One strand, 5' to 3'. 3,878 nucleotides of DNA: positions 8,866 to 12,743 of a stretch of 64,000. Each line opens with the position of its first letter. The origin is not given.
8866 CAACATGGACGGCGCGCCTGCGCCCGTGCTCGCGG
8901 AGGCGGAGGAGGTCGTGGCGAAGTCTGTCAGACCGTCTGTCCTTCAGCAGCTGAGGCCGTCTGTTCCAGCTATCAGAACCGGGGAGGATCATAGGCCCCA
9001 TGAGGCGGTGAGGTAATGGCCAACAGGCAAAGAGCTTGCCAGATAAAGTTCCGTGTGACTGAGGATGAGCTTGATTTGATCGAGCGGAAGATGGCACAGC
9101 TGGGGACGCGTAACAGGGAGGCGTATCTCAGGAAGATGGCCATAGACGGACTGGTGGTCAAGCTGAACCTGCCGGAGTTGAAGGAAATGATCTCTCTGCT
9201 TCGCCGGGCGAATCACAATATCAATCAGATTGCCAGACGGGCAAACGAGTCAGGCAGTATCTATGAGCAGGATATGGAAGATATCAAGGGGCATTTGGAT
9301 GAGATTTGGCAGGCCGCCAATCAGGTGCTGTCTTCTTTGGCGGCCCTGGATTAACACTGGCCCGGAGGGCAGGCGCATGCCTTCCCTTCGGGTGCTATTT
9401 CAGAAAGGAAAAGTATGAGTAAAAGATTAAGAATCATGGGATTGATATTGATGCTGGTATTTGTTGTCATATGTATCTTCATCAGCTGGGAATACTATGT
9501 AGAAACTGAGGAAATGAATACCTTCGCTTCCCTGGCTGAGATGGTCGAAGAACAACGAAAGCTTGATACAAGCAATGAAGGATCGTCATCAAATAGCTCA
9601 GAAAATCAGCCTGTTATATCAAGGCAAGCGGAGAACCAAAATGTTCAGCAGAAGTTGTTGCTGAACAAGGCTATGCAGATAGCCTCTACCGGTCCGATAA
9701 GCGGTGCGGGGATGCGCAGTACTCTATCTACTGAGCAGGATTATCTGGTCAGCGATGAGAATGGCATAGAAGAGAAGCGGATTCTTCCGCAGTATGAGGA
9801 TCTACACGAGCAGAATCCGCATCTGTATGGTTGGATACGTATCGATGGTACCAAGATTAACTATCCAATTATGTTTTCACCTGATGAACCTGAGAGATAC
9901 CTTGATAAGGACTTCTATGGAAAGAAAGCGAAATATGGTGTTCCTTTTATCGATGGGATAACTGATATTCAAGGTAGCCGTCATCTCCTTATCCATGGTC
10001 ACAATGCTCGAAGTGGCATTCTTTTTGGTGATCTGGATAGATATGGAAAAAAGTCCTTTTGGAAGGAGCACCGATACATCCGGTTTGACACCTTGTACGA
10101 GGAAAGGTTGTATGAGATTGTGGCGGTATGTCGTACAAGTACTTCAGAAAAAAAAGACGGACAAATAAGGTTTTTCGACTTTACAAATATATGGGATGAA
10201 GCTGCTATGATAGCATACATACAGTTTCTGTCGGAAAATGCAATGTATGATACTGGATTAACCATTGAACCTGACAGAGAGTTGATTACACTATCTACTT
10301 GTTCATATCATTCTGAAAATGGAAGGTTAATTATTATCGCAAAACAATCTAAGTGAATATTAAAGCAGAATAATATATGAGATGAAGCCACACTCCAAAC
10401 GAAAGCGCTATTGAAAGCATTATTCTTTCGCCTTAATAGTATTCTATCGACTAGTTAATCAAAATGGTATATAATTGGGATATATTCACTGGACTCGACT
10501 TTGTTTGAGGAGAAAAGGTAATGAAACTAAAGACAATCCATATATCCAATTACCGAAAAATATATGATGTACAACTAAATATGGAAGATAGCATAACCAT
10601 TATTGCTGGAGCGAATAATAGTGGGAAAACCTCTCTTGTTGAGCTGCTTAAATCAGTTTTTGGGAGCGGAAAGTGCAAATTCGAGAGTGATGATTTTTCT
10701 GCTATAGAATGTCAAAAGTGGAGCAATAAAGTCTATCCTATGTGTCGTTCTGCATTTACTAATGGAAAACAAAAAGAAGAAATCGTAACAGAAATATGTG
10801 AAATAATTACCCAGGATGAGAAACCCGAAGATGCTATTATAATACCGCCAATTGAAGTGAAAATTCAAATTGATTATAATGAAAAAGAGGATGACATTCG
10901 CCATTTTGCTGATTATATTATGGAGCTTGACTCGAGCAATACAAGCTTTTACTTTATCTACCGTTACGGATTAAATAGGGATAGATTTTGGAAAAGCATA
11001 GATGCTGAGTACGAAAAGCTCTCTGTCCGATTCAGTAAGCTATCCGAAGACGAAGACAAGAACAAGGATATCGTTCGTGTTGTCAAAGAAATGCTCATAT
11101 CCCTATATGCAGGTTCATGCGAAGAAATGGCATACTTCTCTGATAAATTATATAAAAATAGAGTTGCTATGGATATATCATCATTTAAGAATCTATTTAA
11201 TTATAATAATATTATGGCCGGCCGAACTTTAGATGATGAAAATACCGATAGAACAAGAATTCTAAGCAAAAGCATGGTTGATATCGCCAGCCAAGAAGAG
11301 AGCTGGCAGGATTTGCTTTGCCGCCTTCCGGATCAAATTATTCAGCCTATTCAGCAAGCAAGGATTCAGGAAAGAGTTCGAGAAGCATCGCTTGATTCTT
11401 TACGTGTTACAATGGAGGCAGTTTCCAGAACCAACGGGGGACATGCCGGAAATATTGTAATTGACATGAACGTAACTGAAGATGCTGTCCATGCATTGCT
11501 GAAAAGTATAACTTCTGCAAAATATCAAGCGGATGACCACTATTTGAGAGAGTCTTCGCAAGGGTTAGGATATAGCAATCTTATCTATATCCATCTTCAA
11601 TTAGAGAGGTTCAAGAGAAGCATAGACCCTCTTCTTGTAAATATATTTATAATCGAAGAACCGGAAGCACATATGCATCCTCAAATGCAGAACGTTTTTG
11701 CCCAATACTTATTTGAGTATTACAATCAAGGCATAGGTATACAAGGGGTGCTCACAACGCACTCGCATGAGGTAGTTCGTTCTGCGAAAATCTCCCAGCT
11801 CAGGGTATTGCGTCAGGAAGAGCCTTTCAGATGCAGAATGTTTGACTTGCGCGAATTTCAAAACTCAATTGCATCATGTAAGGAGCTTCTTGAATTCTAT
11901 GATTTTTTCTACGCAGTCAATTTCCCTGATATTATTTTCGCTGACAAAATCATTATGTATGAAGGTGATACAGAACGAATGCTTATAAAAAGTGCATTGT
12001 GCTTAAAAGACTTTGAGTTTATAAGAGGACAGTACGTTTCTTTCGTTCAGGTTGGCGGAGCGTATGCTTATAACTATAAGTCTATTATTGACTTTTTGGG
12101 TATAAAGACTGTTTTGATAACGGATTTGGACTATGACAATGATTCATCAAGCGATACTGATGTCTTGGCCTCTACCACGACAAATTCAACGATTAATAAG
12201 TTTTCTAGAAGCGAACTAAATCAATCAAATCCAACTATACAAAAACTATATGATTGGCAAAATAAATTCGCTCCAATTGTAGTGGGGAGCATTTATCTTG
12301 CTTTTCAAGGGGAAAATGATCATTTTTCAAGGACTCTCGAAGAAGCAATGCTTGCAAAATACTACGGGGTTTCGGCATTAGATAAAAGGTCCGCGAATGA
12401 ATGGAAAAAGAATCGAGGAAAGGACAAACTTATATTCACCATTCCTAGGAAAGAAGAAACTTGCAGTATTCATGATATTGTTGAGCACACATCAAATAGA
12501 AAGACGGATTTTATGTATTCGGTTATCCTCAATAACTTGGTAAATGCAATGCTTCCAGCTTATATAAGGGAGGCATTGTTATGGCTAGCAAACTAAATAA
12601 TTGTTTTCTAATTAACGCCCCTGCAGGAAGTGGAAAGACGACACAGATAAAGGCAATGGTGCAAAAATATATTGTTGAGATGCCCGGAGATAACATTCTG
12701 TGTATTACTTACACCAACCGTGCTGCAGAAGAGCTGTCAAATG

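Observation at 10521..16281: Gabija-like OLD nuclease and UvrD helicase pair followed by a Ser/Thr kinase with an unknown C-terminal domain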

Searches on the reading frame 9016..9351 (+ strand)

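Call 5: search_protein_families(library=pfam, proteins=[window:9016-9351:+], max_evalue=0.01)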
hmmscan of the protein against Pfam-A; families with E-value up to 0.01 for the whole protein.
window:9016-9351:+ (112 aa): 2 families
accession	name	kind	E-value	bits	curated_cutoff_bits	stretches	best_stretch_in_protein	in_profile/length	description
PF21983.2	NikA-like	-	1.9e-13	50.8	27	1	4-75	1-71/72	Mobilization protein NikA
PF05713.17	MobC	-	4.3e-08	33.9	23.2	1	62-103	4-44/45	Bacterial mobilisation protein (MobC)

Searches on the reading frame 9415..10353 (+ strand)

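Call 4: search_protein_families(library=padloc, proteins=[window:9415-10353:+], max_evalue=0.01)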
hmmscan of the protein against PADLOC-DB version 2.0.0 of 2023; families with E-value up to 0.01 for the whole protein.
window:9415-10353:+ (313 aa): 0 families

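Call 5: search_protein_families(library=pfam, proteins=[window:9415-10353:+], max_evalue=0.01)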
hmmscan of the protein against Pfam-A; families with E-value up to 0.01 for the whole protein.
window:9415-10353:+ (313 aa): 1 family
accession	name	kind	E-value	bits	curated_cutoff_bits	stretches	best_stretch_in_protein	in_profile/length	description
PF04203.18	Sortase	-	1.2e-08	35.2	26.6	1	141-311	1-124/125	Sortase domain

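Call 7: search_protein_families(library=ncbifam, proteins=[window:9415-10353:+], max_evalue=0.01)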
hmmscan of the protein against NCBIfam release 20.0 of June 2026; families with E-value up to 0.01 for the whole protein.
window:9415-10353:+ (313 aa): 3 families
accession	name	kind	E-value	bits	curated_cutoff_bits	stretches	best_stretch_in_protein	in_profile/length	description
TIGR03064.1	sortase_srtB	equivalog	5.7e-36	124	153.75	1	113-307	48-235/235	class B sortase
NF040525.1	SrtB_LPKTxSAVK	exception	4.3e-11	42.3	200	1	103-299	34-226/261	class B sortase, LPKTxAVK-specific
NF033747.1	class_E_sortase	subfamily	0.00091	19.1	160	0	6-67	2-61/211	class E sortase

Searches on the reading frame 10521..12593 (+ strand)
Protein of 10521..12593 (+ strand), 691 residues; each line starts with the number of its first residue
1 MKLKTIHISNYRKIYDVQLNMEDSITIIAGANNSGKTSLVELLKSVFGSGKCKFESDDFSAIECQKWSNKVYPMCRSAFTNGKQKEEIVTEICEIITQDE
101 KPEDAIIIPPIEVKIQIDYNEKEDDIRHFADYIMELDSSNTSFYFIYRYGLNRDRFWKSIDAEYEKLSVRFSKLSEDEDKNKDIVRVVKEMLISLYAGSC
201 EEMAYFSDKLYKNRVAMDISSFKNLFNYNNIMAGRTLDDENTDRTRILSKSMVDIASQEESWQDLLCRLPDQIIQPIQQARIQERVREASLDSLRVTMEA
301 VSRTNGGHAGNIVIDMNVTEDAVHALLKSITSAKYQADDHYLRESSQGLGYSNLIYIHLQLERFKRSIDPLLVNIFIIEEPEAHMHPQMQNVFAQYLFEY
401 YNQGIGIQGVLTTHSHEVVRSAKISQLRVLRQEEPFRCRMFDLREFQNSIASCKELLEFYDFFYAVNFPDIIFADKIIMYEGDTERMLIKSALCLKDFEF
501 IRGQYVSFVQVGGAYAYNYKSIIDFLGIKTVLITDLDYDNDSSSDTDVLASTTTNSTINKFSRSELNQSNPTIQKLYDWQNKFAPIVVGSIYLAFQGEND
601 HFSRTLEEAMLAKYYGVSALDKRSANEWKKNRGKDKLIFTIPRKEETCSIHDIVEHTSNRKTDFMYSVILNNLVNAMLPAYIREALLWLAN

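Call 4: search_protein_families(library=padloc, proteins=[window:10521-12593:+], max_evalue=0.01)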
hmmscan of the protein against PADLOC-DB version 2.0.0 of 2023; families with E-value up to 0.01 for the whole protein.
window:10521-12593:+ (691 aa): 119 families (the best 25 are shown)
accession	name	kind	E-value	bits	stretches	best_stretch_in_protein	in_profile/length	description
PDLC00082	GajA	-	2.6e-297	985.9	1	1-690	1-693/694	AAA ATPase domain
PDLC00076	GajA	-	2.4e-130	434.1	2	1-613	1-575/700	AAA ATPase domain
PDLC00063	GajA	-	4.8e-97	324.2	1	1-690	1-660/679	AAA ATPase domain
PDLC00065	GajA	-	7.9e-94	313.7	1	1-690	1-664/670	AAA ATPase domain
PDLC00093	GajA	-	4.7e-76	255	1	1-690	1-719/736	AAA ATPase domain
PDLC00079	GajA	-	1.9e-67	226.6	1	1-690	1-700/702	AAA ATPase domain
PDLC00095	GajA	-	7.5e-64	214.5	2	202-690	204-730/752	AAA ATPase domain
PDLC00088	GajA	-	4.6e-48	162.9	1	347-691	2-371/372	AAA ATPase domain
PDLC00068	GajA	-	5.5e-42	142.3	2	320-543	105-339/545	AAA ATPase domain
PDLC02979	AriA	-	1.5e-38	131.5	1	1-419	1-373/373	-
PDLC00071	GajA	-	4e-38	129.6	2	346-686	248-578/588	AAA ATPase domain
PDLC00096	GajA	-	6e-37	125.7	2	305-690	223-613/630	AAA ATPase domain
PDLC00069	GajA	-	5.5e-36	122.2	2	311-546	269-512/687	AAA ATPase domain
PDLC00077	GajA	-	9e-36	121.6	1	1-555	1-516/616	AAA ATPase domain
PDLC00099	GajA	-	1.3e-33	114.9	2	323-690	257-618/626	AAA ATPase domain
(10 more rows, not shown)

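Call 5: search_protein_families(library=pfam, proteins=[window:10521-12593:+], max_evalue=0.01)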
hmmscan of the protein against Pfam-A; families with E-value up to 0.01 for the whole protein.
window:10521-12593:+ (691 aa): 7 families
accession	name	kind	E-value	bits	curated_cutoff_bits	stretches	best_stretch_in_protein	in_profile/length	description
PF13175.12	AAA_15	-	4.8e-40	138.8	32.1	1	1-419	1-374/374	AAA ATPase domain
PF20469.4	OLD-like_TOPRIM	-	4.7e-14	53.1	23.2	1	472-537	1-67/67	Overcoming lysogenization defect protein-like, TOPRIM domain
PF13476.12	AAA_23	-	7.9e-10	40.1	27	1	6-189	2-174/201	AAA domain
PF13304.12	AAA_21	-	8.5e-10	39.6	27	2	375-419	261-303/304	AAA domain, putative AbiEii toxin, Type IV TA system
PF11398.14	DUF2813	-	3.2e-09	37.1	21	1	363-438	278-345/372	Protein of unknown function (DUF2813)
PF02463.25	SMC_N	-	8.8e-07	29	40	1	3-71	2-73/220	RecF/RecN/SMC N terminal domain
PF13514.12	AAA_27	-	0.0026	17.8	22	1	1-44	1-47/206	AAA domain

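Call 7: search_protein_families(library=ncbifam, proteins=[window:10521-12593:+], max_evalue=0.01)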
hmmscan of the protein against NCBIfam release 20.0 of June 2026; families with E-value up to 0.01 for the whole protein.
window:10521-12593:+ (691 aa): 9 families
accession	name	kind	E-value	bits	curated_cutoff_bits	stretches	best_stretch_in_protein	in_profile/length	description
NF041760.1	PtuA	equivalog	2.8e-13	49.6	500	2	1-44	50-93/524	retron Ec78 anti-phage system effector ATPase PtuA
NF038234.1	retron_eff_Eco8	equivalog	6.1e-11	41.6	250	2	330-500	231-402/679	retron Eco8 family effector endonuclease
NF047739.1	antiphage_MADS3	equivalog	5.5e-07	29.1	420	1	4-43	3-41/427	methylation-associated defense system AAA family ATPase MAD3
TIGR00611.2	recf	equivalog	1.4e-06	27.7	172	1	3-41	1-39/339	DNA replication/repair protein RecF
NF002572.0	PRK02224.1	equivalog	1.8e-06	26.6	1087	1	1-42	1-42/888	DNA double-strand break repair ATPase Rad50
NF041035.1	Rad50_Halo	equivalog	7.2e-05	21.3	1000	1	1-41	1-41/883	DNA double-strand break repair ATPase Rad50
NF003034.1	PRK03918.1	equivalog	0.0004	18.5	700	1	1-42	1-42/878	DNA double-strand break repair ATPase Rad50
NF010063.0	PRK13541.1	equivalog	0.0046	16.8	200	0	5-47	6-50/195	cytochrome c biogenesis protein CcmA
NF010680.0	PRK14079.1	equivalog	0.0049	15.9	386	1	1-42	1-42/349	recombination protein F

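Call 78: search_solved_structures(query=window:10521-12593:+, max_evalue=0.001, show_alignments=1)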
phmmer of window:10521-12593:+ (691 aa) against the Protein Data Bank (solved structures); distinct sequences matched with E-value up to 0.001: 4.
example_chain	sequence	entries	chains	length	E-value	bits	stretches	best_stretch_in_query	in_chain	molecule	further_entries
6p74_A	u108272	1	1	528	5.2e-08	35.1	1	334-488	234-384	Putative ATP-dependent endonuclease of the OLD family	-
9n69_A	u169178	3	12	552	1.1e-06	30.7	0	370-434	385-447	AAA family ATPase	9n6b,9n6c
22bu_B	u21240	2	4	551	0.0001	24.2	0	3-47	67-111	AAA family ATPase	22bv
22et_E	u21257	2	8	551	0.00025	22.9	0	3-47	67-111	PtuA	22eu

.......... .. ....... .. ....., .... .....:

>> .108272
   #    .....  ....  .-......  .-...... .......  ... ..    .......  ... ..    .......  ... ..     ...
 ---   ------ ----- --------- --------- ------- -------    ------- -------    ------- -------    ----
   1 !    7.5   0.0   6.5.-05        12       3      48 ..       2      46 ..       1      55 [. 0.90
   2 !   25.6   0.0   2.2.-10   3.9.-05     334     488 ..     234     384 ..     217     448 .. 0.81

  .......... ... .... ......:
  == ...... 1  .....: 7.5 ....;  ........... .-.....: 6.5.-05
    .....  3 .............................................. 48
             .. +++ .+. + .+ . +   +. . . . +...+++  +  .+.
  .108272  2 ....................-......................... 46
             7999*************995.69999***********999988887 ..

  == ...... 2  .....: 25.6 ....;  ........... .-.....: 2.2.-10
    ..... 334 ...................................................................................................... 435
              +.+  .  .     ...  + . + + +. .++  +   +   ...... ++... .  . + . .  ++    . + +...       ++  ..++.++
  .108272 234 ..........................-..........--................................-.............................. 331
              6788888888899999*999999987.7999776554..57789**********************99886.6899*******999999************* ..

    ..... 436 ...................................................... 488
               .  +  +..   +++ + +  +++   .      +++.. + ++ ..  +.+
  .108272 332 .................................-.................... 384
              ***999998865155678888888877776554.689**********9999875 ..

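Call 81: search_solved_structures(query=A5, max_evalue=1)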
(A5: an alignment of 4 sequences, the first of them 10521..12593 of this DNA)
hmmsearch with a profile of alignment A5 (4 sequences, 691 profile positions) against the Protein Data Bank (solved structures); distinct sequences matched with E-value up to 1: 28.
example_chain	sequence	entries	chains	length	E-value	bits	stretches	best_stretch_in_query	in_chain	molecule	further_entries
6p74_A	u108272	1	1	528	3e-08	35.5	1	348-537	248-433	Putative ATP-dependent endonuclease of the OLD family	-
22bu_B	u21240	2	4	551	5.7e-07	31.3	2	4-60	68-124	AAA family ATPase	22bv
9n69_A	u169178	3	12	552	6.7e-07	31.1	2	3-55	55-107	AAA family ATPase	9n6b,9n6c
22et_E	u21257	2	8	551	1.3e-06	30.1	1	4-60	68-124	PtuA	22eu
9kjx_B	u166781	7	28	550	0.00059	21.3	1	6-41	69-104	AAA family ATPase | Retron I-A effector PtuA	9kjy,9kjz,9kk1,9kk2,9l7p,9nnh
9vkz_A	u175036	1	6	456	0.0014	20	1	6-41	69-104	Retron Ec78 probable ATPase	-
8ee4_A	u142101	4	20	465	0.0018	19.7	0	375-435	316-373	PtuA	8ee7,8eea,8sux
9vh1_D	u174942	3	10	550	0.0019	19.7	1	6-41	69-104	Retron Ec78 probable ATPase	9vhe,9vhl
9nnk_C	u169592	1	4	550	0.0025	19.3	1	6-41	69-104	Retreon I-A effector PtuA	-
9nnb_C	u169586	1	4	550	0.0026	19.2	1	6-41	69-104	Retron I-A effector PtuA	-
9u9y_A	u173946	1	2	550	0.01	17.2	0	6-40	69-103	AAA family ATPase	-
3aux_A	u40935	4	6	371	0.025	16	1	1-49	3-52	DNA double-strand break repair rad50 ATPase | DNA double-strand break repair Rad50 ATPase,DNA double-strand break repair Rad50 ATPase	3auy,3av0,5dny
5f3w_B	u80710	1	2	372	0.026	15.9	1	1-49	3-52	DNA double-strand break repair Rad50 ATPase,DNA double-strand break repair Rad50 ATPase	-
1us8_A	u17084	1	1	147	0.061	14.7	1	1-42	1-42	DNA DOUBLE-STRAND BREAK REPAIR RAD50 ATPASE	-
1f2t_A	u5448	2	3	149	0.063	14.6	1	1-42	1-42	RAD50 ABC-ATPASE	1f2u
6nk8_A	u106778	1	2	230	0.42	11.9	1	469-538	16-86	Class 2 OLD family nuclease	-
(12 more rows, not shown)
